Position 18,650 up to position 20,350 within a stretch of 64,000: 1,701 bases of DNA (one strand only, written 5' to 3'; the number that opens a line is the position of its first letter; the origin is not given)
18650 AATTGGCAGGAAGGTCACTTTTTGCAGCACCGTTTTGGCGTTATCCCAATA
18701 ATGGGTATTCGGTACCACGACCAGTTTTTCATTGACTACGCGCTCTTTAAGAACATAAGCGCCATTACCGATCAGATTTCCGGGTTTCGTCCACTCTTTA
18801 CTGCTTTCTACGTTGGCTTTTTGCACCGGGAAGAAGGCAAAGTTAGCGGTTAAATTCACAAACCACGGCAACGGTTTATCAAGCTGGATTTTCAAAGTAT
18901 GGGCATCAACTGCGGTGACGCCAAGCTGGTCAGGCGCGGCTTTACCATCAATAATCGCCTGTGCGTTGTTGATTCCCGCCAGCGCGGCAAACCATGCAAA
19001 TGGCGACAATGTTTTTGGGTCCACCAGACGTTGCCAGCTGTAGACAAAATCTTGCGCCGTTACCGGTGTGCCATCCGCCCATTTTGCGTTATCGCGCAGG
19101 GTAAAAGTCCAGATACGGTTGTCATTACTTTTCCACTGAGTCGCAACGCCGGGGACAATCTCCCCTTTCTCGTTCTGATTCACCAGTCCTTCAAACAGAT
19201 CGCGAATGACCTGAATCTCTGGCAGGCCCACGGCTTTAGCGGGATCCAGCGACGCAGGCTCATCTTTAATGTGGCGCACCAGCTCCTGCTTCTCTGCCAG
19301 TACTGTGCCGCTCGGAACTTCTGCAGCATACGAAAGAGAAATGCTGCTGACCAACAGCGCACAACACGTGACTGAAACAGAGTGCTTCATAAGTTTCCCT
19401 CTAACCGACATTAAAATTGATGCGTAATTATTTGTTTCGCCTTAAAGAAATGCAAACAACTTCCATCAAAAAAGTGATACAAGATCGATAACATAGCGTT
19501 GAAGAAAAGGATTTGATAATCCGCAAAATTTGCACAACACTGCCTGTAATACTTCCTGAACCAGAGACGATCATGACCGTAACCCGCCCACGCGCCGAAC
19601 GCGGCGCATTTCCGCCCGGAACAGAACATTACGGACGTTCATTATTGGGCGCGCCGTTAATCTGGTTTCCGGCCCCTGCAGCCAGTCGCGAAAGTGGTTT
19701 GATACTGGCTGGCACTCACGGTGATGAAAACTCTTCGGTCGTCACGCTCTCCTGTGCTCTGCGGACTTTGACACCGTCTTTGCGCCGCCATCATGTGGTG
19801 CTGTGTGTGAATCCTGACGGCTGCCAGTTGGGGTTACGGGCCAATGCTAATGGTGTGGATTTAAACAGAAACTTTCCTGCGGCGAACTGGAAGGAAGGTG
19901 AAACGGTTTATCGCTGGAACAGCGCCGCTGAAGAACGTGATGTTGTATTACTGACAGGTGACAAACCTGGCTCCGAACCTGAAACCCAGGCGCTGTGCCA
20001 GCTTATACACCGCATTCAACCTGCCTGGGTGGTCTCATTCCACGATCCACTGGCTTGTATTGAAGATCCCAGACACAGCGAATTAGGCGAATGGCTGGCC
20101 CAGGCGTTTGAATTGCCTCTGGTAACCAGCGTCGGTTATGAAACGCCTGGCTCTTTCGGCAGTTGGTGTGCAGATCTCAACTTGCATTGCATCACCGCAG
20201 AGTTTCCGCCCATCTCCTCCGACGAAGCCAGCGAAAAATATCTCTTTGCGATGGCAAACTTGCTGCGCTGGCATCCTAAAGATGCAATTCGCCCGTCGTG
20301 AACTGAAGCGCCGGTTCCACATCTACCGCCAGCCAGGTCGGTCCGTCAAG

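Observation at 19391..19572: mppA and mpaA are directly divergent; the pgrR/ycjY block expected from K-12 is absent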

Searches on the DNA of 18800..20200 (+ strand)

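Call 3: search_dna_similar(query=window:18800-20200:+, collection=ecoli_genomes, mode=near, max_rows=30, rows=spread)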
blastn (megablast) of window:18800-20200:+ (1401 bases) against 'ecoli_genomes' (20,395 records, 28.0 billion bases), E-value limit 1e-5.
Records with a match: 5418; places in all: 10677; records where one place covers at least 80% of the query: 173.
Genomes with a match: 5418 of 5426; with a place that covers at least 80% of the query: 173. Places per genome that has any: lowest 1, median 2, highest 4. On chromosomes: 10665 places; on plasmids: 12.
Best place of each record, by identity: >=99% 5; 95-99% 5413.
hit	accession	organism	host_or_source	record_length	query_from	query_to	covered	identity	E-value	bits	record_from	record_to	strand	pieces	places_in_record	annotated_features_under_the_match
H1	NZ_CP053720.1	Escherichia coli strain CP131_Sichuan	pig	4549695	1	1401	100%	98.6%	0e+0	2477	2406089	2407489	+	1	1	mpaA: murein tripeptide amidase MpaA | mppA: murein tripeptide ABC transporter substrate-binding protein MppA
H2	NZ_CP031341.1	Escherichia coli O145 strain RM12275-C1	missing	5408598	649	1401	54%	98.9%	0e+0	1347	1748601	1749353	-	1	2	mpaA: murein tripeptide amidase MpaA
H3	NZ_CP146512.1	Escherichia coli strain EH53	Homo sapiens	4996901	649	1401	54%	98.5%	0e+0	1330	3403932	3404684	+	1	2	mpaA: murein tripeptide amidase MpaA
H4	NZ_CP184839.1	Escherichia coli strain 47-1826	Broiler chicken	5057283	649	1401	54%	98.5%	0e+0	1330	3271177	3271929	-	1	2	mpaA: murein tripeptide amidase MpaA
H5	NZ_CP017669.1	Escherichia coli O157:H7 strain PA20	stool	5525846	649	1401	54%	98.4%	0e+0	1325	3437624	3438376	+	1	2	mpaA: murein tripeptide amidase MpaA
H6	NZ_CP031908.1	Escherichia coli O103:H2 strain FWSEC0007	Homo sapiens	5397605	649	1401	54%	98.4%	0e+0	1325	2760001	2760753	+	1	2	mpaA: murein tripeptide amidase MpaA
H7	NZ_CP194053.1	Escherichia coli strain 277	plasmid curing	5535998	649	1401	54%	98.4%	0e+0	1325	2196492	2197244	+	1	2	mpaA: murein tripeptide amidase MpaA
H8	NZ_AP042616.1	Escherichia coli strain OkiPb01703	bovine feces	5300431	649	1401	54%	98.3%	0e+0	1319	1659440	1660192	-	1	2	mpaA: murein tripeptide amidase MpaA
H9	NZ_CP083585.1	Escherichia coli strain ECNB21-M121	meat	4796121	649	1401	54%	98.1%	0e+0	1314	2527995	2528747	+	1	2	mpaA: murein tripeptide amidase MpaA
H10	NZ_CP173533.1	Escherichia coli strain 98208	Homo sapiens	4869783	649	1401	54%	98.0%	0e+0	1308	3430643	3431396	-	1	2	mpaA: murein tripeptide amidase MpaA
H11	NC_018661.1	Escherichia coli O104:H4 str. 2009EL-2071 strain 2009EL-2071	Stool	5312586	649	1401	54%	97.9%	0e+0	1303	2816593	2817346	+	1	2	mpaA: murein tripeptide amidase MpaA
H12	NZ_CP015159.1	Escherichia coli strain Eco889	-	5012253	649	1401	54%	97.9%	0e+0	1303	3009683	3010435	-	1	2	mpaA: murein tripeptide amidase MpaA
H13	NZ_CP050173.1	Escherichia coli strain STB20-1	pig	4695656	649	1401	54%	97.9%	0e+0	1303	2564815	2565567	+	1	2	mpaA: murein tripeptide amidase MpaA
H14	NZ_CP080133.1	Escherichia coli strain PK8277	chicken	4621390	649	1401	54%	97.9%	0e+0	1303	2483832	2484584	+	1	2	mpaA: murein tripeptide amidase MpaA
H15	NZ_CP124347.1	Escherichia coli strain AVS0283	wastewater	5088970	649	1401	54%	97.9%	0e+0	1303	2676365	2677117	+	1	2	mpaA: murein tripeptide amidase MpaA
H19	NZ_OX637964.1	Escherichia coli O25b:H4-ST131 strain ST131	Homo sapiens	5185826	649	1401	54%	97.9%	0e+0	1303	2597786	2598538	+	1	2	mpaA: murein tripeptide amidase MpaA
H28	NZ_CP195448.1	Escherichia coli strain 23AR0151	Homo sapiens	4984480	649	1401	54%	97.1%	0e+0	1269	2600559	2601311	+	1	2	mpaA: murein tripeptide amidase MpaA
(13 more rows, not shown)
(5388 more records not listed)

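Call 4: search_dna_similar(query=window:18800-20200:+, collection=ecoli_genomes, mode=near, max_rows=60, rows=best)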
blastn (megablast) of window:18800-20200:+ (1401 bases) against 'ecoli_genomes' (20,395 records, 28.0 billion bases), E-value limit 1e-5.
Records with a match: 5418; places in all: 10677; records where one place covers at least 80% of the query: 173.
Genomes with a match: 5418 of 5426; with a place that covers at least 80% of the query: 173. Places per genome that has any: lowest 1, median 2, highest 4. On chromosomes: 10665 places; on plasmids: 12.
Best place of each record, by identity: >=99% 5; 95-99% 5413.
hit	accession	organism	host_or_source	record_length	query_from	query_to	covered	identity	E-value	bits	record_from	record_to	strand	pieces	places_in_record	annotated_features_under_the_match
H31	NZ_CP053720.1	Escherichia coli strain CP131_Sichuan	pig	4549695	1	1401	100%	98.6%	0e+0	2477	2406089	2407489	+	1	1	mpaA: murein tripeptide amidase MpaA | mppA: murein tripeptide ABC transporter substrate-binding protein MppA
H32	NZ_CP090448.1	Escherichia coli strain PT62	pigeon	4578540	1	1401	100%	98.4%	0e+0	2466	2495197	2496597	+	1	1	mpaA: murein tripeptide amidase MpaA | mppA: murein tripeptide ABC transporter substrate-binding protein MppA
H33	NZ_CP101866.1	Escherichia coli strain LP5-1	pigeon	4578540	1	1401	100%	98.4%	0e+0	2466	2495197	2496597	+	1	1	mpaA: murein tripeptide amidase MpaA | mppA: murein tripeptide ABC transporter substrate-binding protein MppA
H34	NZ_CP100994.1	Escherichia coli strain ET201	Hoplobatrachus rugulosus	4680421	1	1401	100%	98.4%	0e+0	2466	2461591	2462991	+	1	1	mpaA: murein tripeptide amidase MpaA | mppA: murein tripeptide ABC transporter substrate-binding protein MppA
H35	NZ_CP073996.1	Escherichia coli strain PM7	Pig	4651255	4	1401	100%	98.6%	0e+0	2477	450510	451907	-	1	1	mpaA: murein tripeptide amidase MpaA | mppA: murein tripeptide ABC transporter substrate-binding protein MppA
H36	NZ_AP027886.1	Escherichia coli strain 2018-05-5CC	Homo sapiens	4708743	4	1401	100%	98.6%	0e+0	2477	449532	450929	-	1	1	mpaA: murein tripeptide amidase MpaA | mppA: murein tripeptide ABC transporter substrate-binding protein MppA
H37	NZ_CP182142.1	Escherichia coli strain CUPF09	Pig Feces, Farm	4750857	4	1401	100%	98.6%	0e+0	2477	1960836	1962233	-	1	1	mpaA: murein tripeptide amidase MpaA | mppA: murein tripeptide ABC transporter substrate-binding protein MppA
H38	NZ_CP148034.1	Escherichia coli strain NH-21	-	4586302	1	1401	100%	98.4%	0e+0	2464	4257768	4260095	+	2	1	IS1 family transposase | mpaA: murein tripeptide amidase MpaA | mppA: murein tripeptide ABC transporter substrate-binding protein MppA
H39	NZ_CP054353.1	Escherichia coli strain SCU-172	Homo sapiens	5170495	1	1401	100%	98.2%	0e+0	2449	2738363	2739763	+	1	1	mpaA: murein tripeptide amidase MpaA | mppA: murein tripeptide ABC transporter substrate-binding protein MppA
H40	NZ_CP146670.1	Escherichia coli strain MS 21-1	Homo sapiens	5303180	1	1401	100%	98.2%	0e+0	2449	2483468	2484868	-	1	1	mpaA: murein tripeptide amidase MpaA | mppA: murein tripeptide ABC transporter substrate-binding protein MppA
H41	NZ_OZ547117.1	Escherichia coli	Homo sapiens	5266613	1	1401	100%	98.2%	0e+0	2449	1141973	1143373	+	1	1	mpaA: murein tripeptide amidase MpaA | mppA: murein tripeptide ABC transporter substrate-binding protein MppA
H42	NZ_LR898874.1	Escherichia coli strain MSB1_4I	Homo sapiens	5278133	1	1401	100%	98.2%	0e+0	2449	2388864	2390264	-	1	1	mpaA: murein tripeptide amidase MpaA | mppA: murein tripeptide ABC transporter substrate-binding protein MppA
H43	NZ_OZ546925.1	Escherichia coli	Homo sapiens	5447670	1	1401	100%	98.1%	0e+0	2444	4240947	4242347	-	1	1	mpaA: murein tripeptide amidase MpaA | mppA: murein tripeptide ABC transporter substrate-binding protein MppA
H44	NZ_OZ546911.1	Escherichia coli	Homo sapiens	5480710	1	1401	100%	98.1%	0e+0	2444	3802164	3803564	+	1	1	mpaA: murein tripeptide amidase MpaA | mppA: murein tripeptide ABC transporter substrate-binding protein MppA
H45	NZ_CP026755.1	Escherichia coli strain AR_0077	missing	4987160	1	1401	100%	98.1%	0e+0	2438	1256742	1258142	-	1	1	mpaA: murein tripeptide amidase MpaA | mppA: murein tripeptide ABC transporter substrate-binding protein MppA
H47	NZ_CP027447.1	Escherichia coli strain 2014C-3075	Homo sapiens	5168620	1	1401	100%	98.0%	0e+0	2433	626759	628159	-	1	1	mpaA: murein tripeptide amidase MpaA | mppA: murein tripeptide ABC transporter substrate-binding protein MppA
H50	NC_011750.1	Escherichia coli IAI39 strain IAI39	-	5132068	1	1401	100%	97.9%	0e+0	2427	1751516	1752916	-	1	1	mpaA: murein tripeptide amidase MpaA | mppA: murein tripeptide ABC transporter substrate-binding protein MppA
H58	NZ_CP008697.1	Escherichia coli strain ST648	Homo sapiens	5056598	1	1401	100%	97.9%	0e+0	2422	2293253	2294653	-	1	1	mpaA: murein tripeptide amidase MpaA | mppA: murein tripeptide ABC transporter substrate-binding protein MppA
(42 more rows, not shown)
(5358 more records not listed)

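Call 6: get_annotated_region(hit=H31, flank=6000)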
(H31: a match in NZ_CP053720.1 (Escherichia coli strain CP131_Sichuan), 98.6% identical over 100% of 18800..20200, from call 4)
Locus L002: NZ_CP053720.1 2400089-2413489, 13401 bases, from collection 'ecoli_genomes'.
description: Escherichia coli strain CP131_Sichuan chromosome, complete genome
organism: Escherichia coli strain CP131_Sichuan (NCBI taxid 562)
replicon: chromosome; assembly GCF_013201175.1
host: pig; source: slaughterhouse; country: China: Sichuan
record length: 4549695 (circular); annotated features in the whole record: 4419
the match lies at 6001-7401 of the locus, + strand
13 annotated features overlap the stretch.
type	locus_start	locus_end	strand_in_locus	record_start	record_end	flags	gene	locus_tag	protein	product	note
CDS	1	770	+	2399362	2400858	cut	abgT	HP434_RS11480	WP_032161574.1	p-aminobenzoyl-glutamate transporter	-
CDS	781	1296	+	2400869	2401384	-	ogt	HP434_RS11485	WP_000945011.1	methylated-DNA--[protein]-cysteine S-methyltransferase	-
CDS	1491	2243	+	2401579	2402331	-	fnr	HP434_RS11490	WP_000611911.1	fumarate/nitrate reduction transcriptional regulator Fnr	-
CDS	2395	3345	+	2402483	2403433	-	uspE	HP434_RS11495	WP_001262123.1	universal stress protein UspE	-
CDS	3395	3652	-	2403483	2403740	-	ynaJ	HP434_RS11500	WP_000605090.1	DUF2534 family protein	-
CDS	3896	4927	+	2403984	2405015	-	ynaI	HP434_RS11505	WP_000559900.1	low conductance mechanosensitive channel YnaI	-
CDS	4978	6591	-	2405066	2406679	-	mppA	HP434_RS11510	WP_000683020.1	murein tripeptide ABC transporter substrate-binding protein MppA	-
CDS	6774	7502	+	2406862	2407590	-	mpaA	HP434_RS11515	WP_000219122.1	murein tripeptide amidase MpaA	-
CDS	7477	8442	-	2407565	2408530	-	ycjG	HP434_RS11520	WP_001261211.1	L-Ala-D/L-Glu epimerase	-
CDS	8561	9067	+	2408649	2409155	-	tpx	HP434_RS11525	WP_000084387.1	thiol peroxidase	-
CDS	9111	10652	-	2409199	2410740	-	tyrR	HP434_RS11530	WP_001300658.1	transcriptional regulator TyrR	-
CDS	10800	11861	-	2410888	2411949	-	ycjF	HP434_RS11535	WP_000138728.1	YcjF family protein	-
CDS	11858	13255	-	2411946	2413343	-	ycjX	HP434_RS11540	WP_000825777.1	YcjX family protein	-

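Call 9: get_annotated_region(hit=H19, flank=5000)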
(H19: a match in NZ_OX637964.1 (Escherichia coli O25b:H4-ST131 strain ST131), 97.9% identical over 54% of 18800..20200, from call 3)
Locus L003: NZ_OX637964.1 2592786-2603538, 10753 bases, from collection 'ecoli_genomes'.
description: Escherichia coli O25b:H4-ST131 isolate 46 chromosome C, complete sequence
organism: Escherichia coli O25b:H4-ST131 strain ST131 (NCBI taxid 941322)
replicon: chromosome; assembly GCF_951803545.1
host: Homo sapiens; source: Urinary tract; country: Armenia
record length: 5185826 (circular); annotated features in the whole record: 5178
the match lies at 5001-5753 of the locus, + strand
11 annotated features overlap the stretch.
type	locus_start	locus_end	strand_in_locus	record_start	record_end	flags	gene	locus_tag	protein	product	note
CDS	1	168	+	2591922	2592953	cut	ynaI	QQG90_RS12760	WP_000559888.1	low conductance mechanosensitive channel YnaI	-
CDS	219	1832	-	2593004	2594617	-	mppA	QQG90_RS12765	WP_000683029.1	murein tripeptide ABC transporter substrate-binding protein MppA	-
CDS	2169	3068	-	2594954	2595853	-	pgrR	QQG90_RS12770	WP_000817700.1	DNA-binding transcriptional regulator PgrR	-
CDS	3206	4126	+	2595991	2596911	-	ycjY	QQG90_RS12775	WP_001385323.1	alpha/beta hydrolase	-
CDS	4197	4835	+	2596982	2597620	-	-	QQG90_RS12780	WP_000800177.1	SDR family oxidoreductase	-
CDS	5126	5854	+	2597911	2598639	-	mpaA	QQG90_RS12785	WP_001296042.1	murein tripeptide amidase MpaA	-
CDS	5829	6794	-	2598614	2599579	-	ycjG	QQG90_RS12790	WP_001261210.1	L-Ala-D/L-Glu epimerase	-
CDS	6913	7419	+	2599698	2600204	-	tpx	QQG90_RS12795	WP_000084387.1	thiol peroxidase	-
CDS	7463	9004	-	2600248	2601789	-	tyrR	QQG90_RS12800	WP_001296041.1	transcriptional regulator TyrR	-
CDS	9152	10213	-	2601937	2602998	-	ycjF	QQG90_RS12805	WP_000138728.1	YcjF family protein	-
CDS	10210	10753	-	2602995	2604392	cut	ycjX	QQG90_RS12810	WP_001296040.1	YcjX family GTP-binding protein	-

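Call 10: get_annotated_region(hit=H5, flank=5000)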
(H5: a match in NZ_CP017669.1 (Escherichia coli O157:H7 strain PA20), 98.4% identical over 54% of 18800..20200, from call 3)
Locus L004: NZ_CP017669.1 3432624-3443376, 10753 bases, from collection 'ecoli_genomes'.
description: Escherichia coli O157:H7 strain PA20 chromosome, complete genome
organism: Escherichia coli O157:H7 strain PA20 (NCBI taxid 83334)
replicon: chromosome; assembly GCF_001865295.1
host: -; source: stool; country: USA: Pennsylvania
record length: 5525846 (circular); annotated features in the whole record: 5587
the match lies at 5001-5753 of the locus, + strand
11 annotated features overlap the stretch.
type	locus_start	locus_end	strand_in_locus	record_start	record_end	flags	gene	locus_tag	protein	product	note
CDS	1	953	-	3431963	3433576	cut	mppA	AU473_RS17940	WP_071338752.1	murein tripeptide ABC transporter substrate-binding protein MppA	-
CDS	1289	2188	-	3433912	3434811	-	pgrR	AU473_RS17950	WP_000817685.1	DNA-binding transcriptional regulator PgrR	-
CDS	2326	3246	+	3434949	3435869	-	-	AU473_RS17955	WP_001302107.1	alpha/beta hydrolase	-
CDS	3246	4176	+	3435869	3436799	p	-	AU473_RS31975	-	alpha/beta hydrolase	frameshifted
CDS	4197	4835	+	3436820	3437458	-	-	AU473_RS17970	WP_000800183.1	SDR family oxidoreductase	-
CDS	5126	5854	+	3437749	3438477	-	mpaA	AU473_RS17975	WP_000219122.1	murein tripeptide amidase MpaA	-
CDS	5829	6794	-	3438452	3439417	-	ycjG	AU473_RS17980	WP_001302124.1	L-Ala-D/L-Glu epimerase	-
CDS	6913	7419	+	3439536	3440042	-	tpx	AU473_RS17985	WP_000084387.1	thiol peroxidase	-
CDS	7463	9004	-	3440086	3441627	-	tyrR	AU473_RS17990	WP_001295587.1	transcriptional regulator TyrR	-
CDS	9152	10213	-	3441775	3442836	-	ycjF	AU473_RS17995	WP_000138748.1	YcjF family protein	-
CDS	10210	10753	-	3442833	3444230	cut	ycjX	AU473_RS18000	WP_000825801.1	YcjX family protein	-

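Call 22: search_dna_similar(query=L004:1289-4835:+, collection=ecoli_genomes, mode=near, max_rows=60, rows=spread)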
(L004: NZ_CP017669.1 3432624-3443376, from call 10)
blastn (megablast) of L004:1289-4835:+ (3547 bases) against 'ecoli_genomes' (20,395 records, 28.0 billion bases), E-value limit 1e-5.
Records with a match: 5243; places in all: 5251; records where one place covers at least 80% of the query: 1282.
Genomes with a match: 5243 of 5426; with a place that covers at least 80% of the query: 1282. Places per genome that has any: lowest 1, median 1, highest 2. On chromosomes: 5245 places; on plasmids: 6.
Best place of each record, by identity: >=99% 471; 95-99% 4772.
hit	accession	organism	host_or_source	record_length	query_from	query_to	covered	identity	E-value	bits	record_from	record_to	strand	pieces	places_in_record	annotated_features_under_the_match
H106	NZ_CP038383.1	Escherichia coli O55:H7 strain DEC5E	Homo sapiens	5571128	1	3547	100%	100.0%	0e+0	6557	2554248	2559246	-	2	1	IS110-like element ISEc20 family transposase | alpha/beta hydrolase (x3) | pgrR: DNA-binding transcriptional regulator PgrR | SDR family oxidoreductase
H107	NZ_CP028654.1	Escherichia coli strain 122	cattle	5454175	1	3547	100%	100.0%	0e+0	6551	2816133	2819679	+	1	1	alpha/beta hydrolase (x2) | pgrR: DNA-binding transcriptional regulator PgrR | SDR family oxidoreductase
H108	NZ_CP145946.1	Escherichia coli PA8 strain PA8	-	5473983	1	3547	100%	100.0%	0e+0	6551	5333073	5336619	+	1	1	alpha/beta hydrolase (x2) | pgrR: DNA-binding transcriptional regulator PgrR | SDR family oxidoreductase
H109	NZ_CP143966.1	Escherichia coli strain PNUSAE147324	missing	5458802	1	3547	100%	100.0%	0e+0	6545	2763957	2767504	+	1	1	alpha/beta hydrolase (x2) | pgrR: DNA-binding transcriptional regulator PgrR | SDR family oxidoreductase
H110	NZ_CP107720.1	Escherichia coli strain 2021CK-01361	Homo sapiens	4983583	1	3547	100%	99.3%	0e+0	6405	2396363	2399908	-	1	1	alpha/beta hydrolase (x2) | pgrR: DNA-binding transcriptional regulator PgrR | SDR family oxidoreductase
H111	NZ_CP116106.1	Escherichia coli strain DETEC-P829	ICU patient rectal swab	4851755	1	3547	100%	98.7%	0e+0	6294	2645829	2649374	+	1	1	alpha/beta hydrolase (x2) | pgrR: DNA-binding transcriptional regulator PgrR | SDR family oxidoreductase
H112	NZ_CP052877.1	Escherichia coli strain C21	chicken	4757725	1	3547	100%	98.5%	0e+0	6255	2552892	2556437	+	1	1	alpha/beta hydrolase (x2) | pgrR: DNA-binding transcriptional regulator PgrR | SDR family oxidoreductase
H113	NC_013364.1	Escherichia coli O111:H- str. 11128 strain 11128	-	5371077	1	3547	100%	98.5%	0e+0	6250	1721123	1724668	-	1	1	alpha/beta hydrolase (x2) | pgrR: DNA-binding transcriptional regulator PgrR | SDR family oxidoreductase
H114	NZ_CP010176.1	Escherichia coli strain H10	not applicable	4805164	1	3547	100%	98.4%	0e+0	6244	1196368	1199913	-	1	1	alpha/beta hydrolase (x2) | pgrR: DNA-binding transcriptional regulator PgrR | SDR family oxidoreductase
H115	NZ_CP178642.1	Escherichia coli strain VTB96777v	Chicken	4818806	1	3547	100%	98.4%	0e+0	6244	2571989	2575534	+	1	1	alpha/beta hydrolase (x2) | pgrR: DNA-binding transcriptional regulator PgrR | SDR family oxidoreductase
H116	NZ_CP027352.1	Escherichia coli strain 2012C-4606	missing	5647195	1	3547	100%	98.4%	0e+0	6239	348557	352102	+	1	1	alpha/beta hydrolase (x2) | pgrR: DNA-binding transcriptional regulator PgrR | SDR family oxidoreductase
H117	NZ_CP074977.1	Escherichia coli strain 12690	Homo sapiens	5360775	1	3547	100%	98.4%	0e+0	6239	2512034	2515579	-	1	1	alpha/beta hydrolase (x2) | pgrR: DNA-binding transcriptional regulator PgrR | SDR family oxidoreductase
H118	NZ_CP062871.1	Escherichia coli strain Res13-Lact-PEA14-20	Sus scrofa domesticus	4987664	1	3547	100%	98.4%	0e+0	6233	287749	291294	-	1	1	alpha/beta hydrolase (x2) | pgrR: DNA-binding transcriptional regulator PgrR | SDR family oxidoreductase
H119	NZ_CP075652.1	Escherichia coli strain STEC17-183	Homo sapiens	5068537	1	3547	100%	98.4%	0e+0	6228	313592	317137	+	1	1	alpha/beta hydrolase (x2) | pgrR: DNA-binding transcriptional regulator PgrR | SDR family oxidoreductase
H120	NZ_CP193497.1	Escherichia coli strain EL361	swine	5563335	1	3547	100%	98.3%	0e+0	6216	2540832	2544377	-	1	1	alpha/beta hydrolase (x2) | pgrR: DNA-binding transcriptional regulator PgrR | SDR family oxidoreductase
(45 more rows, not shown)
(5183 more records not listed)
